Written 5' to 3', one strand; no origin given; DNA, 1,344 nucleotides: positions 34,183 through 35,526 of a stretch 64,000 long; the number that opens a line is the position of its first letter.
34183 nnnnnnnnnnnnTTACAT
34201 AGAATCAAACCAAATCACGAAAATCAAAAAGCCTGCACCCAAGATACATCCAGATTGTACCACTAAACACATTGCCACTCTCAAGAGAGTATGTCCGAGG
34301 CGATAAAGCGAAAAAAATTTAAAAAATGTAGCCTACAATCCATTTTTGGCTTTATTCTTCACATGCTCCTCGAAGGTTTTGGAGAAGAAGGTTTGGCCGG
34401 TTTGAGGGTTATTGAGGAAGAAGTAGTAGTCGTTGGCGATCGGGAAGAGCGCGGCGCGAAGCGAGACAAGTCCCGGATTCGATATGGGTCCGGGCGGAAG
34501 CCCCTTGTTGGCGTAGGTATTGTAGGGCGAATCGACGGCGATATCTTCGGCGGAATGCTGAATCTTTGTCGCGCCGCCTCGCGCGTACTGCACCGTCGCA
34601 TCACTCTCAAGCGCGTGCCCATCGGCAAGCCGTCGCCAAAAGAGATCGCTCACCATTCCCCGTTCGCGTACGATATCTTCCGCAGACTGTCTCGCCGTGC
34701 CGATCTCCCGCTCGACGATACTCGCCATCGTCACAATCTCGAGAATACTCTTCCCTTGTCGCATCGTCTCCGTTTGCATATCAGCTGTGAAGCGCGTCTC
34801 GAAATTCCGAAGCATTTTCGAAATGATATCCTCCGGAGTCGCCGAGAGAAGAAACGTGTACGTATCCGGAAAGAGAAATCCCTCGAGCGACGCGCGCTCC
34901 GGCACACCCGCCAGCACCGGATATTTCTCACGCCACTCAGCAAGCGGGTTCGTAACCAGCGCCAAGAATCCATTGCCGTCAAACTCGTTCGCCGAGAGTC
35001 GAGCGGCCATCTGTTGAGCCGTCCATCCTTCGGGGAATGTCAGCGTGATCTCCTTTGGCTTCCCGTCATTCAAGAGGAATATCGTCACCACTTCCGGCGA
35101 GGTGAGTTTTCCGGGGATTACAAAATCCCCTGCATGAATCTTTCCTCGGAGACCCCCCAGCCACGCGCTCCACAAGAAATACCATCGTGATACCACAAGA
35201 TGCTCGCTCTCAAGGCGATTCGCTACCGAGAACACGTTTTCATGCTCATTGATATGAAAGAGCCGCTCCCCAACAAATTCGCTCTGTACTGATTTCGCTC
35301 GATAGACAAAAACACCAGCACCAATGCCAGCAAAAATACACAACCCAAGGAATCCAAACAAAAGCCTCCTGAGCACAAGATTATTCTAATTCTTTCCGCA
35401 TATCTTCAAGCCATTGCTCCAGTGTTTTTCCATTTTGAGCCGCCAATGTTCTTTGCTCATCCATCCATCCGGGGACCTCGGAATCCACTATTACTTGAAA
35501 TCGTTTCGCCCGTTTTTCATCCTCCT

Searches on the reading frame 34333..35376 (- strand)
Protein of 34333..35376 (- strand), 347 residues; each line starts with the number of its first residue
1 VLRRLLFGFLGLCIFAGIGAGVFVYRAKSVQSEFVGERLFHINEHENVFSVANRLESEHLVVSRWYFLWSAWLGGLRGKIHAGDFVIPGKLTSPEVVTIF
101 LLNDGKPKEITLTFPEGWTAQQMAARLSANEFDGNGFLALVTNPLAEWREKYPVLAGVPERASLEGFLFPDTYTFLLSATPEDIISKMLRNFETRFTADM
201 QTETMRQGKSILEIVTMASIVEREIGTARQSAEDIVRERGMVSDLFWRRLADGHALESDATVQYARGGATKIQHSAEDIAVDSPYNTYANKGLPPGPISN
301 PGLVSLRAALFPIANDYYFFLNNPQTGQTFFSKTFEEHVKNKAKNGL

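Call 6: search_protein_families(library=pfam, proteins=[window:34333-35376:-], max_evalue=0.001)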
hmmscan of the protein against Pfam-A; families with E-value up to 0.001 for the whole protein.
window:34333-35376:- (347 aa): 1 family
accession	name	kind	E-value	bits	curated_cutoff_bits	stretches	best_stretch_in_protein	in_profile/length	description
PF02618.21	YceG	-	3.9e-69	233.6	32.4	1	40-344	1-275/275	YceG-like family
